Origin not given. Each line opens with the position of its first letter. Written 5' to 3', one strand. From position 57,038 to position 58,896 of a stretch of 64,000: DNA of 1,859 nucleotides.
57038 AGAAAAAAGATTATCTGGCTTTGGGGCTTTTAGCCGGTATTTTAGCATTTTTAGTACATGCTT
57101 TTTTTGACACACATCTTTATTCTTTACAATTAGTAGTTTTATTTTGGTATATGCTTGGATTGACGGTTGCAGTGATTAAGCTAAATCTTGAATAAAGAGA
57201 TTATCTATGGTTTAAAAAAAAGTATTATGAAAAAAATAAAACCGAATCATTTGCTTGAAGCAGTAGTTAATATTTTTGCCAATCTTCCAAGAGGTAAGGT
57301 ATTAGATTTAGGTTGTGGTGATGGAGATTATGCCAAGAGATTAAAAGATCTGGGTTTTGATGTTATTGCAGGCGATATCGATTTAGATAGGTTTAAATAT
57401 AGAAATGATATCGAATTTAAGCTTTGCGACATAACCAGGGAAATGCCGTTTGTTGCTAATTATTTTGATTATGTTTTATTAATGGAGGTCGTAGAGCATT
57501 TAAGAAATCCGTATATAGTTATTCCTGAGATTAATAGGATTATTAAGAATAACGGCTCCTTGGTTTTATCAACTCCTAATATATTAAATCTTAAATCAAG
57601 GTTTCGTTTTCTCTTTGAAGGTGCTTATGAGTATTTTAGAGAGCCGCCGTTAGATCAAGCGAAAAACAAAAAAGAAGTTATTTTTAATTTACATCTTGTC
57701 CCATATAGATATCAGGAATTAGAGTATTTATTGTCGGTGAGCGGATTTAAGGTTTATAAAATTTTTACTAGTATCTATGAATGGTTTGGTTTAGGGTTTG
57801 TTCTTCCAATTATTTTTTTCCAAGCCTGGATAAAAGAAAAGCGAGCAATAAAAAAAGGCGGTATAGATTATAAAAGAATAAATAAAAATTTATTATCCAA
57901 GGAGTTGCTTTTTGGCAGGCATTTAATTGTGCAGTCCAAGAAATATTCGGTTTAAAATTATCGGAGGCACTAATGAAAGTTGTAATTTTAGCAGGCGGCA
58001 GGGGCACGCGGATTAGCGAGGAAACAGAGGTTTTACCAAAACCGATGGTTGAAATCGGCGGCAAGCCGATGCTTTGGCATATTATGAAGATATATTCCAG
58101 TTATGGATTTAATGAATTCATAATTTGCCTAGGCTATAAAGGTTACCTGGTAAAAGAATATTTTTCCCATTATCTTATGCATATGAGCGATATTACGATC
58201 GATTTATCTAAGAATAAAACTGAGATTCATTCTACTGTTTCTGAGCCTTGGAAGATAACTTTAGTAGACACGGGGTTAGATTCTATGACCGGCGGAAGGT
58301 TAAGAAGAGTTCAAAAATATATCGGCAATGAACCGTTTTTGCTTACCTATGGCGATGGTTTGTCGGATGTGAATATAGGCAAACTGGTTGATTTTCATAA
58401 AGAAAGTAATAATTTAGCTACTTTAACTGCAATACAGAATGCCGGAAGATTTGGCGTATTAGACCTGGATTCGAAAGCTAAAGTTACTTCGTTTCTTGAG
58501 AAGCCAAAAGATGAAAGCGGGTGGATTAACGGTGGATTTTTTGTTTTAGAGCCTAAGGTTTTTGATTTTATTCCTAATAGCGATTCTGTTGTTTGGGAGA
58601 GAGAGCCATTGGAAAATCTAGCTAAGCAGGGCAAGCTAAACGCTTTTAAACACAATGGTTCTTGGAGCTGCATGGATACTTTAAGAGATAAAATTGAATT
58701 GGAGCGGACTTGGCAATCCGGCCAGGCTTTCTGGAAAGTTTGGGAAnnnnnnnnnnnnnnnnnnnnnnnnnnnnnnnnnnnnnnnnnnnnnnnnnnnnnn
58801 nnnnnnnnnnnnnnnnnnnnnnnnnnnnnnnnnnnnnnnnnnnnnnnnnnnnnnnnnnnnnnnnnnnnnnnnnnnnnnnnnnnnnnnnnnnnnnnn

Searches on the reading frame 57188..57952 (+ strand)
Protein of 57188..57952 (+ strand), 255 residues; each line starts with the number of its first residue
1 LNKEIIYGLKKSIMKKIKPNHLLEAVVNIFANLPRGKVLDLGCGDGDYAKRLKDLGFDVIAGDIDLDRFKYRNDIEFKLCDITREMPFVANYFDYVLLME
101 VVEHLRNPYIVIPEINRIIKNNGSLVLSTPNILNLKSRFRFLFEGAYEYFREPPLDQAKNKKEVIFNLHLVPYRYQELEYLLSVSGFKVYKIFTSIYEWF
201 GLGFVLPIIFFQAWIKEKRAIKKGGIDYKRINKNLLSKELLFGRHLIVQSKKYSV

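Call 88: search_protein_families(library=pfam, proteins=[window:57188-57952:+], max_evalue=0.0001)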
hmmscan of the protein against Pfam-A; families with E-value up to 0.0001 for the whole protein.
window:57188-57952:+ (255 aa): 6 families
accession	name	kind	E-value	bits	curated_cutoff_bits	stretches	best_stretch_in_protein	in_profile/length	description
PF08241.18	Methyltransf_11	-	2.3e-14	54.2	21.2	1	39-127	1-95/95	Methyltransferase domain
PF13489.12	Methyltransf_23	-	3.6e-14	53.3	27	1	28-139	15-129/164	Methyltransferase domain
PF13847.12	Methyltransf_31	-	1.1e-11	45.1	27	1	37-131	6-113/145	Methyltransferase domain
PF13649.12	Methyltransf_25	-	1.6e-10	41.9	27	1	38-123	1-97/97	Methyltransferase domain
PF07021.18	MetW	-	9.1e-08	32.4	21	1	36-146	15-126/193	Methionine biosynthesis protein MetW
PF08242.18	Methyltransf_12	-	1.6e-06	29.2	30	1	39-125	1-98/98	Methyltransferase domain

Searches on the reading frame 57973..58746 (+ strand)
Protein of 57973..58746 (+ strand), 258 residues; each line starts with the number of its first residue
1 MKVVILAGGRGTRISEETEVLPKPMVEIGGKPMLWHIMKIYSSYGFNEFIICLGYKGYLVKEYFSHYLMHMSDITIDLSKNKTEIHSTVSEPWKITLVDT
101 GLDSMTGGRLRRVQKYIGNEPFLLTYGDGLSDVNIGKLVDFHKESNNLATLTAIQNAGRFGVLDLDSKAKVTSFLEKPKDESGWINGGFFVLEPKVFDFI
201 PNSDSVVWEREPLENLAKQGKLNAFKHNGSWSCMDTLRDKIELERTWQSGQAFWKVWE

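Call 67: search_protein_families(library=ncbifam, proteins=[window:57973-58746:+], max_evalue=1e-10)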
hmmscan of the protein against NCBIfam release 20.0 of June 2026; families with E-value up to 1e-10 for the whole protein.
window:57973-58746:+ (258 aa): 12 families
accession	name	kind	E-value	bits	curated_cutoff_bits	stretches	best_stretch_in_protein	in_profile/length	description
TIGR02623.1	G1P_cyt_trans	equivalog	2.8e-122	407.1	300.25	1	1-257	1-255/255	glucose-1-phosphate cytidylyltransferase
NF052502.1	man1P_GTase_Rv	exception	7.3e-27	94.1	440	1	2-239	2-222/352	mannose-1-phosphate guanylyltransferase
TIGR03992.1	Arch_glmU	subfamily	8.9e-27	94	292.1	2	1-70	1-70/393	bifunctional sugar-1-phosphate nucleotidylyltransferase/acetyltransferase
NF049965.1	GlMnHpPGnyltfHddC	equivalog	5.9e-24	84.9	300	1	1-82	1-81/221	D-glycero-D-manno-heptose 1-phosphate guanosyltransferase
NF041313.1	UDPGP_AglF_Halo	equivalog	9.2e-23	80.9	400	1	1-65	1-65/234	UTP--glucose-1-phosphate uridylyltransferase AglF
NF041173.1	Sug_nt_acttase_Thmprot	equivalog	3.2e-20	72.4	600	1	1-235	1-215/405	bifunctional sugar-1-phosphate nucleotidylyltransferase/acetyltransferase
NF045761.1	NAMPUrTaseMurU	equivalog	1.1e-18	68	250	0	1-65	1-65/226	N-acetylmuramate alpha-1-phosphate uridylyltransferase MurU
TIGR01208.1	rmlA_long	equivalog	1.1e-14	54.1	320.25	0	72-202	46-184/353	glucose-1-phosphate thymidylyltransferase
TIGR02091.1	glgC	equivalog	8e-13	48.2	424.9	1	3-182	3-180/364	glucose-1-phosphate adenylyltransferase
NF003670.0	PRK05293.1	equivalog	7.2e-12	44.9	470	1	4-182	8-186/382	glucose-1-phosphate adenylyltransferase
TIGR01099.1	galU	equivalog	1.3e-11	44.6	326.8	1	1-203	2-217/261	UTP--glucose-1-phosphate uridylyltransferase GalU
NF001947.0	PRK00725.1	subfamily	2.4e-11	43.1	470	0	3-182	19-197/426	glucose-1-phosphate adenylyltransferase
